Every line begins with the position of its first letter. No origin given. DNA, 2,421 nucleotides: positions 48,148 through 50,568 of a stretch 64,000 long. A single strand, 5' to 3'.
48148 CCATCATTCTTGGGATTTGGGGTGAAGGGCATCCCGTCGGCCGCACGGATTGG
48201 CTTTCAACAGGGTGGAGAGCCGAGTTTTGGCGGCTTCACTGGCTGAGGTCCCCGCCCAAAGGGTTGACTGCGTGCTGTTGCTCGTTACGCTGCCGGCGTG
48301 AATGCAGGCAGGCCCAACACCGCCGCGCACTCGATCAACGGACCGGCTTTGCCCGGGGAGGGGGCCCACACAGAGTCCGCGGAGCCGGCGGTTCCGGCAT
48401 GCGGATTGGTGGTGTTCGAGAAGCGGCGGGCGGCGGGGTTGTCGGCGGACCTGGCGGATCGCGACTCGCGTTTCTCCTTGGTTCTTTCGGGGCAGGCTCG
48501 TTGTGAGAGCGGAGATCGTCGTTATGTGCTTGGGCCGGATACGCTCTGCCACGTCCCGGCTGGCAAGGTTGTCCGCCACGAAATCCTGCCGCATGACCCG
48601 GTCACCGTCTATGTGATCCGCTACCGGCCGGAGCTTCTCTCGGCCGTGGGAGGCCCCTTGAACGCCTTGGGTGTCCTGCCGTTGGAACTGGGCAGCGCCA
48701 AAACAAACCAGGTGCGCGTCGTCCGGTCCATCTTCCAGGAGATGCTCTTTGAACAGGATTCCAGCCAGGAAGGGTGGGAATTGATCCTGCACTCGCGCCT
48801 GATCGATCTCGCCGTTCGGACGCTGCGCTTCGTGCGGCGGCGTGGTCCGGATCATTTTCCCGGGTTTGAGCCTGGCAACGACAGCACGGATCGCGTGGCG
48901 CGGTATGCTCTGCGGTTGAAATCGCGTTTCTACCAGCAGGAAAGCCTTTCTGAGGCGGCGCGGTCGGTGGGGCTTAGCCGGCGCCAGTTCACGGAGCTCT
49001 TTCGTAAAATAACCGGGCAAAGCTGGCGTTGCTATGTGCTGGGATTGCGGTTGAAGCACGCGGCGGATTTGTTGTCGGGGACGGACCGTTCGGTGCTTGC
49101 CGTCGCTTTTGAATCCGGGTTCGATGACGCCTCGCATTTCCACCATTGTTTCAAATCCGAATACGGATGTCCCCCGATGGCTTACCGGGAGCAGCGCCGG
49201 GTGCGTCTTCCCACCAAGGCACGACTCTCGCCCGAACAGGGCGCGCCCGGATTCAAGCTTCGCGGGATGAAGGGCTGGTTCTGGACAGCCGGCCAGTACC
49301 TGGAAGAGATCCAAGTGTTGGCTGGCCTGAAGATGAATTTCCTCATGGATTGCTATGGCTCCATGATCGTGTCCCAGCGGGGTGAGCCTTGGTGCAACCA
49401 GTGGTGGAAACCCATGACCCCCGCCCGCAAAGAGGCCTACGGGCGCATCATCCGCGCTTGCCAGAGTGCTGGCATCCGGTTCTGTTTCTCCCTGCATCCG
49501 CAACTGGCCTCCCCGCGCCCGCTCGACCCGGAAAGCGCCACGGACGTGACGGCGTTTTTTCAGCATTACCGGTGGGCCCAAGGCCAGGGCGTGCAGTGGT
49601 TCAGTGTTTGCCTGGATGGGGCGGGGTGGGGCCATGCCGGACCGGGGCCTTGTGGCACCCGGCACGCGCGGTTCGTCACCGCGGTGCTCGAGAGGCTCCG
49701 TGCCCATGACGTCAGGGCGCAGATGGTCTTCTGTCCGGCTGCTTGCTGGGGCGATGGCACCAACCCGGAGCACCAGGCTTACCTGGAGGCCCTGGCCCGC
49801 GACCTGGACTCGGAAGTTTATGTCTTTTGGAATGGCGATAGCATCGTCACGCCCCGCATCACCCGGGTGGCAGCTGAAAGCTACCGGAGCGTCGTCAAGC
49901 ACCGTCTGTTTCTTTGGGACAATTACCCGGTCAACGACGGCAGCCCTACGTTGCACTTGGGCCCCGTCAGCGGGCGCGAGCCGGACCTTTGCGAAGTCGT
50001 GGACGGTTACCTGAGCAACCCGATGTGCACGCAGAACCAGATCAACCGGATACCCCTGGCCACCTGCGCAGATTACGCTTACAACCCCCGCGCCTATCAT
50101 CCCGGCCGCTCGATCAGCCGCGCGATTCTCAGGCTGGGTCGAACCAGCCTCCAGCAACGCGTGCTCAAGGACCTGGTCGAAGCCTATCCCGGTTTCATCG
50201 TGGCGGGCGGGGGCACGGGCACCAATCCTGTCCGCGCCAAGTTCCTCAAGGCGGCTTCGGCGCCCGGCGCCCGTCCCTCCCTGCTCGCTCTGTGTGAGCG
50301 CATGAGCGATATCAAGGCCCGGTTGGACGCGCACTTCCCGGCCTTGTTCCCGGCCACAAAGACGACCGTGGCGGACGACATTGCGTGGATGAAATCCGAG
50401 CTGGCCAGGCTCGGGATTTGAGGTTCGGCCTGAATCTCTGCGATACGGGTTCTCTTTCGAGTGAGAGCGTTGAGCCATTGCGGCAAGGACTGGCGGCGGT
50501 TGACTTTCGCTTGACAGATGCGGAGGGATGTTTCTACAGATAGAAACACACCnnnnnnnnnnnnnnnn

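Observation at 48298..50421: AraC regulator fused to a GH84-like domain that has lost catalytic residues: a candidate enzyme-derived glycan sensor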

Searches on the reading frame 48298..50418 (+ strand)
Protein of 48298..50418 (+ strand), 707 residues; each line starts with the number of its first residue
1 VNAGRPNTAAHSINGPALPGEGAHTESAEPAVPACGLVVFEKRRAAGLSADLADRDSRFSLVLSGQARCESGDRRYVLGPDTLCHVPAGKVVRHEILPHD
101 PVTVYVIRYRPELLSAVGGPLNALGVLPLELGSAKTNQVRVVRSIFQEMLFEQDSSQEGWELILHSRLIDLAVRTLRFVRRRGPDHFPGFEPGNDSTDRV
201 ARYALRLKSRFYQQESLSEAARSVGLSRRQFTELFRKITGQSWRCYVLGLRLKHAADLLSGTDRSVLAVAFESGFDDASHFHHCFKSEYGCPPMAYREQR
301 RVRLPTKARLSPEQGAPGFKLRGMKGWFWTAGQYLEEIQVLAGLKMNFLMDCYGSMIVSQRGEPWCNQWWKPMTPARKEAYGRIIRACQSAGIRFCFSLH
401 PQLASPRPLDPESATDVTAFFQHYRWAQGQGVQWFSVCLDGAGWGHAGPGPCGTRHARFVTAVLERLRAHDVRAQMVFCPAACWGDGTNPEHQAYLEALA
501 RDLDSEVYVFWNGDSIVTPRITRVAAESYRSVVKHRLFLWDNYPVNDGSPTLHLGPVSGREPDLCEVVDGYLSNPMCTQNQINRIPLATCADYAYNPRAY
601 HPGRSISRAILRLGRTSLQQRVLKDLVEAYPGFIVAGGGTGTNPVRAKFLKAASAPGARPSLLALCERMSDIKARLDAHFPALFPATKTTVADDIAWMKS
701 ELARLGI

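Call 3: search_protein_families(library=pfam, proteins=[window:48298-50418:+], max_evalue=1)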
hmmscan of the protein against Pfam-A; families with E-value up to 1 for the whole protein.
window:48298-50418:+ (707 aa): 6 families
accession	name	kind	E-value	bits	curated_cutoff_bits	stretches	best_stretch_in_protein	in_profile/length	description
PF07555.19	NAGidase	-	3.4e-40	138.7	25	1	367-615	44-283/295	beta-N-acetylglucosaminidase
PF12833.13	HTH_18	-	2.5e-22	79.4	33.6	1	221-299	2-80/80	Helix-turn-helix domain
PF00165.29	HTH_AraC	-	6.9e-14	52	26.6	2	262-297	7-41/42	Bacterial regulatory helix-turn-helix proteins, AraC family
PF02311.25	AraC_binding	-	1.2e-05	25.5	21.1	1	60-171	27-134/135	AraC-like ligand binding domain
PF07883.17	Cupin_2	-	0.00036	20.6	27.2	1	56-105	18-67/70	Cupin domain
PF14525.12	AraC_binding_2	-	0.083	13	27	1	58-106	57-105/173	AraC-binding-like domain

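Call 7: find_homologous_proteins(query=window:48298-50418:+, max_evalue=0.00001)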
Query window:48298-50418:+ (707 aa): 151 proteins with E <= 0.00001 among 8000 candidates; the best 120 are listed.
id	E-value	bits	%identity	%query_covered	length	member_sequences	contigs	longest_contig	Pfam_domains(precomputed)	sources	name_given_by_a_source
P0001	0.0e+0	1664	100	100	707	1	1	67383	PF12833.14,PF02311.26,PF00165.30,PF07555.20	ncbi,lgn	-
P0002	0.0e+0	1249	79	95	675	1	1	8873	PF12833.14,PF02311.26,PF00165.30,PF07555.20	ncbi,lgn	-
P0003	0.0e+0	1179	73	98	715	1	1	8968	PF12833.14,PF02311.26,PF00165.30,PF07555.20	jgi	jgi:AraC-like DNA-binding protein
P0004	0.0e+0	1173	74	95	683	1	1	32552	PF12833.14,PF02311.26,PF00165.30,PF07555.20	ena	-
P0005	0.0e+0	1058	67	97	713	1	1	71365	PF12833.14,PF02311.26,PF00165.30,PF07555.20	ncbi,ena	-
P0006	0.0e+0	1048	67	95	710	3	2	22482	PF12833.14,PF00165.30,PF07555.20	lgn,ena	-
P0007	0.0e+0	1044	66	99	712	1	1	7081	PF12833.14,PF00165.30,PF07555.20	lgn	-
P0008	0.0e+0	1043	67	95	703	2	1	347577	PF12833.14,PF00165.30,PF07555.20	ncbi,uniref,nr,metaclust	ncbi:beta-N-acetylglucosaminidase domain-containing protein [Pedosphaera parvula]|uniref:Transcripti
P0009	0.0e+0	1041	66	97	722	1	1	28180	PF12833.14,PF02311.26,PF00165.30,PF07555.20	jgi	jgi:AraC-like DNA-binding protein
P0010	0.0e+0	1035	66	97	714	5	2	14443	PF12833.14,PF02311.26,PF00165.30,PF07555.20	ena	-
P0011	0.0e+0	1033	65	97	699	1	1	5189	PF12833.14,PF02311.26,PF00165.30,PF07555.20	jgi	jgi:AraC-like DNA-binding protein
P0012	0.0e+0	1033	66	97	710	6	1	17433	PF12833.14,PF07883.18,PF02311.26,PF00165.30,PF07555.20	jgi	jgi:AraC-like DNA-binding protein/mannose-6-phosphate isomerase-like protein (cupin superfamily)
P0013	0.0e+0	1029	65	99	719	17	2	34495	PF12833.14,PF00165.30,PF07555.20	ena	-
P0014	0.0e+0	1029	66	95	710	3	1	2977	PF12833.14,PF00165.30,PF07555.20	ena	-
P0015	0.0e+0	1025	65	95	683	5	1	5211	PF12833.14,PF00165.30,PF07555.20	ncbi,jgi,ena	jgi:AraC-like DNA-binding protein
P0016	0.0e+0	1025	65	96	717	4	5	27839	PF12833.14,PF02311.26,PF00165.30,PF07555.20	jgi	jgi:AraC-like DNA-binding protein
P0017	0.0e+0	1018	65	96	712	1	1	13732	PF12833.14,PF00165.30,PF07555.20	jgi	jgi:AraC-like DNA-binding protein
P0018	0.0e+0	1016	65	94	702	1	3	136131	PF12833.14,PF02311.26,PF00165.30,PF07555.20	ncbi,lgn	-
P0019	0.0e+0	1013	65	95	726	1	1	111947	PF12833.14,PF02311.26,PF00165.30,PF07555.20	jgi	jgi:AraC-like DNA-binding protein/mannose-6-phosphate isomerase-like protein (cupin superfamily)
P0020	0.0e+0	1013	65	95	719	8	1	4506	PF12833.14,PF00165.30,PF07555.20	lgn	-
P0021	0.0e+0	1013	64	95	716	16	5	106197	PF12833.14,PF00165.30,PF07555.20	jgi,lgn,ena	jgi:AraC-like DNA-binding protein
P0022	4.2e-298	1008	64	95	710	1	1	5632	PF12833.14,PF00165.30,PF07555.20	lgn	-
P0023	9.4e-298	1007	64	95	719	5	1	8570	PF12833.14,PF00165.30,PF07555.20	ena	-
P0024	1.3e-297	1007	63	97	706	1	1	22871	PF12833.14,PF02311.26,PF00165.30,PF07555.20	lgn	-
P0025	1.6e-297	1007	64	97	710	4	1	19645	PF12833.14,PF02311.26,PF00165.30,PF07555.20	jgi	jgi:AraC-like DNA-binding protein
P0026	5.3e-295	998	64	95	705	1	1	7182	PF12833.14,PF00165.30,PF07555.20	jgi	jgi:AraC-like DNA-binding protein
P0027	6.5e-295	998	62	99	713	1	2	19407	PF12833.14,PF00165.30,PF07555.20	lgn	-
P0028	7.5e-295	998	64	95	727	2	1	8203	PF12833.14,PF00165.30,PF07555.20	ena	-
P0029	1.2e-294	997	63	99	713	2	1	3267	PF12833.14,PF00165.30,PF07555.20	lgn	-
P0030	6.2e-294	995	63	95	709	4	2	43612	PF12833.14,PF00165.30,PF07555.20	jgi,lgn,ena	-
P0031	2.6e-293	993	63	96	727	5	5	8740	PF12833.14,PF00165.30,PF07555.20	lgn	-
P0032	1.0e-292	991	64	95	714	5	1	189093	PF12833.14,PF00165.30,PF07555.20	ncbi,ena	-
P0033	1.1e-292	991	64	95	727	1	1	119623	PF12833.14,PF00165.30,PF07555.20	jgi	jgi:AraC-like DNA-binding protein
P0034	4.3e-292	989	62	96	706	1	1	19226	PF12833.14,PF00165.30,PF07555.20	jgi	jgi:AraC-like DNA-binding protein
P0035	7.3e-292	988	63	96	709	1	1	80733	PF12833.14,PF00165.30,PF07555.20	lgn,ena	-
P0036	2.9e-291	986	63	95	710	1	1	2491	PF12833.14,PF00165.30,PF07555.20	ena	-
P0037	1.4e-290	984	63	94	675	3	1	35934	PF12833.14,PF07883.18,PF02311.26,PF00165.30,PF07555.20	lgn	-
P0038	4.6e-290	982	64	95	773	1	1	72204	PF12833.14,PF00165.30,PF07555.20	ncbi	-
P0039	4.7e-290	982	64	95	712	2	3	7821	PF12833.14,PF00165.30,PF07555.20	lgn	-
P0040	5.2e-290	982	63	97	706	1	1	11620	PF12833.14,PF00165.30,PF07555.20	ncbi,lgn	-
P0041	1.4e-289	980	64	96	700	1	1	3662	PF12833.14,PF00165.30,PF07555.20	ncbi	-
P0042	2.9e-289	979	61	97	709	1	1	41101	PF12833.14,PF00165.30,PF07555.20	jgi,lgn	jgi:AraC family L-rhamnose operon regulatory protein RhaS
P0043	1.6e-288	977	63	96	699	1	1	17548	PF12833.14,PF02311.26,PF00165.30,PF07555.20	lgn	-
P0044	5.1e-288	975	63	95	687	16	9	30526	PF12833.14,PF00165.30,PF07555.20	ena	-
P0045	1.8e-287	973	62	95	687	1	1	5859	PF12833.14,PF02311.26,PF00165.30,PF07555.20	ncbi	-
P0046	4.7e-287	972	62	95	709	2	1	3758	PF12833.14,PF00165.30,PF07555.20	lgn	-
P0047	5.4e-287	972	63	95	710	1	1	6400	PF12833.14,PF02311.26,PF00165.30,PF07555.20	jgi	jgi:AraC-like DNA-binding protein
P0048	8.8e-287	971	62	96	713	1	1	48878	PF12833.14,PF00165.30,PF07555.20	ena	-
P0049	1.5e-286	970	62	97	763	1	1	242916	PF12833.14,PF00165.30,PF07555.20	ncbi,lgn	-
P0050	2.2e-286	970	63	95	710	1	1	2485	PF12833.14,PF02311.26,PF00165.30,PF07555.20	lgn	-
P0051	2.3e-286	970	62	97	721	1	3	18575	PF12833.14,PF00165.30,PF07555.20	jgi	jgi:AraC-like DNA-binding protein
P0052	5.9e-286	968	63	95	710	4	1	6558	PF12833.14,PF00165.30,PF07555.20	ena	-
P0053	6.0e-286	968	62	95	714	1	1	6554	PF12833.14,PF00165.30,PF07555.20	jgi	-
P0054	1.3e-284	964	61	95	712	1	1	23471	PF12833.14,PF02311.26,PF00165.30,PF07555.20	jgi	-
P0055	2.6e-284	963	64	94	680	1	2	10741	PF12833.14,PF00165.30,PF07555.20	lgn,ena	-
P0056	4.0e-284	962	61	95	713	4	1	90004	PF12833.14,PF00165.30,PF07555.20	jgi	jgi:AraC-like DNA-binding protein/mannose-6-phosphate isomerase-like protein (cupin superfamily)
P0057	4.2e-284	962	61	96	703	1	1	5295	PF12833.14,PF00165.30,PF07555.20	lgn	-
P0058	4.8e-284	962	62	96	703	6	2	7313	PF12833.14,PF00165.30,PF07555.20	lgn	-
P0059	6.6e-284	962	65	91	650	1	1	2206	PF12833.14,PF00165.30,PF07555.20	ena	-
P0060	1.0e-283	961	61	95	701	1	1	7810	PF12833.14,PF00165.30,PF07555.20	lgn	-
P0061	2.1e-283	960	62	94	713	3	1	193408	PF12833.14,PF00165.30,PF07555.20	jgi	-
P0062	3.5e-283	959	60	96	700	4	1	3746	PF12833.14,PF00165.30,PF07555.20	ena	-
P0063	9.8e-283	958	62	95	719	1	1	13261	PF12833.14,PF00165.30,PF07555.20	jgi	jgi:AraC-like DNA-binding protein/mannose-6-phosphate isomerase-like protein (cupin superfamily)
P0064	1.0e-282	958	61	97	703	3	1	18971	PF12833.14,PF02311.26,PF00165.30,PF07555.20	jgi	-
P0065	2.1e-282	957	60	99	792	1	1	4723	PF12833.14,PF07883.18,PF02311.26,PF00165.30,PF07555.20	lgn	-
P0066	2.2e-282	956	68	85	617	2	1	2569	PF12833.14,PF00165.30,PF07555.20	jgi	jgi:AraC-like DNA-binding protein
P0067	3.7e-282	956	61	95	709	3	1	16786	PF12833.14,PF00165.30,PF07555.20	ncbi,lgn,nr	ncbi:MAG TPA: beta-N-acetylglucosaminidase domain-containing protein [Verrucomicrobiae bacterium]|nr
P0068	6.7e-282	955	60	96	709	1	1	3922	PF12833.14,PF02311.26,PF00165.30,PF07555.20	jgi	jgi:AraC-like DNA-binding protein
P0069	1.0e-281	954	62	94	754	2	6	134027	PF12833.14,PF02311.26,PF00165.30,PF07555.20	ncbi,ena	-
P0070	1.1e-281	954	66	89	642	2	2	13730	PF12833.14,PF00165.30,PF07555.20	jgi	jgi:AraC-like DNA-binding protein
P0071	2.4e-281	953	61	97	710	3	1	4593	PF12833.14,PF00165.30,PF07555.20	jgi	jgi:AraC-like DNA-binding protein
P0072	1.1e-280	951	61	95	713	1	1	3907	PF12833.14,PF00165.30,PF07555.20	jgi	-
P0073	5.3e-279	945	61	94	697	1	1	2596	PF12833.14,PF00165.30,PF07555.20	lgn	-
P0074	1.4e-278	944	61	94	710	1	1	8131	PF12833.14,PF00165.30,PF07555.20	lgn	-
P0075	2.0e-278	943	60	95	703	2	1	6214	PF12833.14,PF00165.30,PF07555.20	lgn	-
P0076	4.9e-278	942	60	94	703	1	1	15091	PF12833.14,PF00165.30,PF07555.20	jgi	jgi:AraC-like DNA-binding protein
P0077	1.4e-277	941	60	95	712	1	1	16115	PF12833.14,PF00165.30,PF07555.20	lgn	-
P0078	2.8e-277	940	60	97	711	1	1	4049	PF12833.14,PF00165.30,PF07555.20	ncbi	-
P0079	4.6e-277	939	61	95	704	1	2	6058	PF12833.14,PF00165.30,PF07555.20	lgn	-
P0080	1.1e-276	938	60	96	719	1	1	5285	PF12833.14,PF02311.26,PF00165.30,PF07555.20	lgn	-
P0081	2.9e-276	936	69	81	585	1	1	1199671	PF12833.14,PF00165.30,PF07555.20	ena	-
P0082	1.5e-275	934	59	99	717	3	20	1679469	PF12833.14,PF00165.30,PF07555.20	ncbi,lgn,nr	ncbi:MAG: beta-N-acetylglucosaminidase domain-containing protein [Verrucomicrobiae bacterium]|nr:bet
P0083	1.7e-275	934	59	96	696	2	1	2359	PF12833.14,PF07883.18,PF02311.26,PF00165.30,PF07555.20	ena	-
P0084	8.3e-275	931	63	89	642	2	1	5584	PF12833.14,PF00165.30,PF07555.20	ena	-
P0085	9.6e-275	931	59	95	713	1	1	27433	PF12833.14,PF07883.18,PF02311.26,PF00165.30,PF07555.20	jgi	jgi:AraC-like DNA-binding protein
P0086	2.2e-273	927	60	95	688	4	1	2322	PF12833.14,PF00165.30,PF07555.20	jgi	-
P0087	3.1e-273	926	60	95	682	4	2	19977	PF12833.14,PF00165.30,PF07555.20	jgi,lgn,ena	-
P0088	1.3e-270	918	63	88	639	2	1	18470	PF12833.14,PF00165.30,PF07555.20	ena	-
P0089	2.0e-270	917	63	89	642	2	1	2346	PF12833.14,PF00165.30,PF07555.20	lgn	-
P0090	8.7e-269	912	60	95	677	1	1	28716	PF12833.14,PF02311.26,PF00165.30,PF07555.20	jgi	jgi:AraC-like DNA-binding protein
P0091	3.0e-268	910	57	96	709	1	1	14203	PF12833.14,PF02311.26,PF00165.30,PF07555.20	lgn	-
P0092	5.9e-268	909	56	100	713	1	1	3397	PF12833.14,PF00165.30,PF07555.20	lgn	-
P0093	6.3e-268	909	59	97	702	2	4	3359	PF12833.14,PF02311.26,PF00165.30,PF07555.20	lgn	-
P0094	8.2e-268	908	59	97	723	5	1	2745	PF12833.14,PF00165.30,PF07555.20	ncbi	-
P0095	1.7e-267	907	57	97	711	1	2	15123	PF12833.14,PF00165.30,PF07555.20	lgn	-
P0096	2.4e-267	907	59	96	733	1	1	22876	PF12833.14,PF00165.30,PF07555.20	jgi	jgi:AraC-like DNA-binding protein/mannose-6-phosphate isomerase-like protein (cupin superfamily)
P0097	3.7e-267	906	66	82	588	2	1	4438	PF12833.14,PF00165.30,PF07555.20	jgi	jgi:AraC-like DNA-binding protein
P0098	5.0e-267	906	58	96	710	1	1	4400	PF12833.14,PF00165.30,PF07555.20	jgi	jgi:AraC-like DNA-binding protein/mannose-6-phosphate isomerase-like protein (cupin superfamily)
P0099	6.5e-266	902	58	94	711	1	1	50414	PF12833.14,PF00165.30,PF07555.20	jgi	jgi:AraC-like DNA-binding protein/mannose-6-phosphate isomerase-like protein (cupin superfamily)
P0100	1.6e-265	901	66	84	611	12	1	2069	PF12833.14,PF00165.30,PF07555.20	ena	-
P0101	5.9e-265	899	58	97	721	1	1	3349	PF12833.14,PF00165.30,PF07555.20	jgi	jgi:AraC-like DNA-binding protein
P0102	4.5e-264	896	58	96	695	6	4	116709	PF12833.14,PF02311.26,PF00165.30,PF07555.20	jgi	jgi:AraC-like DNA-binding protein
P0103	4.0e-262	890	59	96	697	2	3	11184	PF12833.14,PF00165.30,PF07555.20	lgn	-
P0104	1.1e-261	888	66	81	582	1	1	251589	PF12833.14,PF00165.30,PF07555.20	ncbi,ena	-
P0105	2.2e-261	887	57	96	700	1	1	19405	PF12833.14,PF00165.30,PF07555.20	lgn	-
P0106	9.3e-257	872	58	95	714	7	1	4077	PF12833.14,PF00165.30,PF07555.20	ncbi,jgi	-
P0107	9.4e-256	868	56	94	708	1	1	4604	PF12833.14,PF00165.30,PF07555.20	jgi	jgi:AraC-like DNA-binding protein/mannose-6-phosphate isomerase-like protein (cupin superfamily)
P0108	1.5e-254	865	58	95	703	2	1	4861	PF12833.14,PF02311.26,PF00165.30,PF07555.20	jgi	jgi:AraC-like DNA-binding protein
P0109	1.3e-253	861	55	96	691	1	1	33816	PF12833.14,PF00165.30,PF07555.20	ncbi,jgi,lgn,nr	ncbi:MAG TPA: beta-N-acetylglucosaminidase domain-containing protein [Verrucomicrobiae bacterium]|jg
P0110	1.6e-252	858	60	86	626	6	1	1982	PF12833.14,PF00165.30,PF07555.20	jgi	jgi:AraC-like DNA-binding protein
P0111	4.8e-252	856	59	88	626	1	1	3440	PF12833.14,PF00165.30,PF07555.20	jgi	jgi:AraC-like DNA-binding protein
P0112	8.2e-251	852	57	95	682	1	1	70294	PF12833.14,PF00165.30,PF07555.20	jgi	jgi:AraC-like DNA-binding protein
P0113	2.5e-249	847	55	94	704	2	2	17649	PF12833.14,PF02311.26,PF00165.30,PF07555.20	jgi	-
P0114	2.0e-246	838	56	95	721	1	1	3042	PF12833.14,PF00165.30,PF07555.20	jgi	jgi:AraC-like DNA-binding protein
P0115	1.3e-245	835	55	95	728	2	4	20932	PF12833.14,PF02311.26,PF00165.30,PF07555.20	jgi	jgi:AraC-like DNA-binding protein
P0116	5.5e-244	830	60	84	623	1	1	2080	PF12833.14,PF00165.30,PF07555.20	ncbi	ncbi:MAG: beta-N-acetylglucosaminidase domain-containing protein, partial [Limisphaerales bacterium]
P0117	5.6e-240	816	56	90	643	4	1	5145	PF12833.14,PF00165.30,PF07555.20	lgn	-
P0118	7.4e-240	816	53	97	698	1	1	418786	PF12833.14,PF00165.30,PF07555.20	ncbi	-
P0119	7.9e-239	813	59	85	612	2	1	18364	PF12833.14,PF00165.30,PF07555.20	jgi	jgi:AraC-like DNA-binding protein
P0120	1.1e-236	805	53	94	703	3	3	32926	PF12833.14,PF00165.30,PF07555.20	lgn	-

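Call 15: find_encoding_contigs(protein=P0008, flank=10000, max_places=2)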
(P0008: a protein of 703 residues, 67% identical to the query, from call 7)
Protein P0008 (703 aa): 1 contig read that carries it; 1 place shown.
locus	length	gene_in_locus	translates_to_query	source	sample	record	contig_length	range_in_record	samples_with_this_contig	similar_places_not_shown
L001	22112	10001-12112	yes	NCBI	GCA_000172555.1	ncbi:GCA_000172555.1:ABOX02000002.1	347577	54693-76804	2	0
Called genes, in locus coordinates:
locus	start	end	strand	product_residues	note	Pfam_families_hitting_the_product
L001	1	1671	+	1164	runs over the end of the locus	PF13205:Big_5 (faint), PF07017:PagP (faint), PF14099:Polysacc_lyase (faint)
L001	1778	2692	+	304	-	PF07963:N_methyl (weak)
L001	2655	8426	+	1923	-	PF13802:Gal_mutarotas_2, PF01055:Glyco_hydro_31_2nd, PF21365:Glyco_hydro_31_3rd (weak), PF17137:DUF5110, PF03663:Glyco_hydro_76, PF13927:Ig_3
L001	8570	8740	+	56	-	-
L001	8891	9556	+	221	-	PF16011:CBM9_2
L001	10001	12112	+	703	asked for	PF12833:HTH_18, PF00165:HTH_AraC (weak), PF07555:NAGidase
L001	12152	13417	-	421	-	PF01041:DegT_DnrJ_EryC1, PF01212:Beta_elim_lyase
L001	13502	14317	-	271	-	PF07963:N_methyl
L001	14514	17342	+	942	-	PF13385:Laminin_G_3, PF13927:Ig_3 (faint), PF13385:Laminin_G_3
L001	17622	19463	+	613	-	PF00474:SSF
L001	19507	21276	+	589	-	PF07555:NAGidase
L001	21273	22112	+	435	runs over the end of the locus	-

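Call 16: find_encoding_contigs(protein=P0082, flank=10000, max_places=2)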
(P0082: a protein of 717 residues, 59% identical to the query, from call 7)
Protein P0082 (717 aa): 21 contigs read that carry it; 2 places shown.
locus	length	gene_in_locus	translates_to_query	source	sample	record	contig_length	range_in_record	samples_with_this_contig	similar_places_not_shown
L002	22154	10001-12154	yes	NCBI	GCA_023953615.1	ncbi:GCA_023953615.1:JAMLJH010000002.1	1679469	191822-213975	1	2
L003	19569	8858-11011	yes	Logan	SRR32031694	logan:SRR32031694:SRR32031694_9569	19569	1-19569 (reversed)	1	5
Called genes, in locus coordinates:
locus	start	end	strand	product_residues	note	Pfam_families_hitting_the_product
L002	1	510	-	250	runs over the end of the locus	-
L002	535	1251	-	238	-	PF07963:N_methyl, PF07596:SBP_bac_10 (weak)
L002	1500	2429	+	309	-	-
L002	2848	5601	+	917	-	PF07555:NAGidase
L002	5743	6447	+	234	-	PF07596:SBP_bac_10 (weak)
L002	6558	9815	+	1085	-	PF13927:Ig_3 (faint), PF13385:Laminin_G_3, PF07081:DUF1349 (faint)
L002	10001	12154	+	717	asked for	PF00165:HTH_AraC (weak), PF12833:HTH_18, PF00165:HTH_AraC (weak), PF07555:NAGidase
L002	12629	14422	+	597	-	PF00474:SSF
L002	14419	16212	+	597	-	PF07555:NAGidase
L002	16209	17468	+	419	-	PF00155:Aminotran_1_2, PF01041:DegT_DnrJ_EryC1, PF01212:Beta_elim_lyase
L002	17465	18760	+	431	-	PF04734:Ceramidase_alk (weak)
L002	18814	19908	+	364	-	PF22244:GCE_fung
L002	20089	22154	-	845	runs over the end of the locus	PF10544:T5orf172 (weak), PF04851:ResIII (weak)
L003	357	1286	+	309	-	-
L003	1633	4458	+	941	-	PF07555:NAGidase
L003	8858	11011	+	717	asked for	PF00165:HTH_AraC (weak), PF12833:HTH_18, PF00165:HTH_AraC (weak), PF07555:NAGidase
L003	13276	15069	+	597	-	PF07555:NAGidase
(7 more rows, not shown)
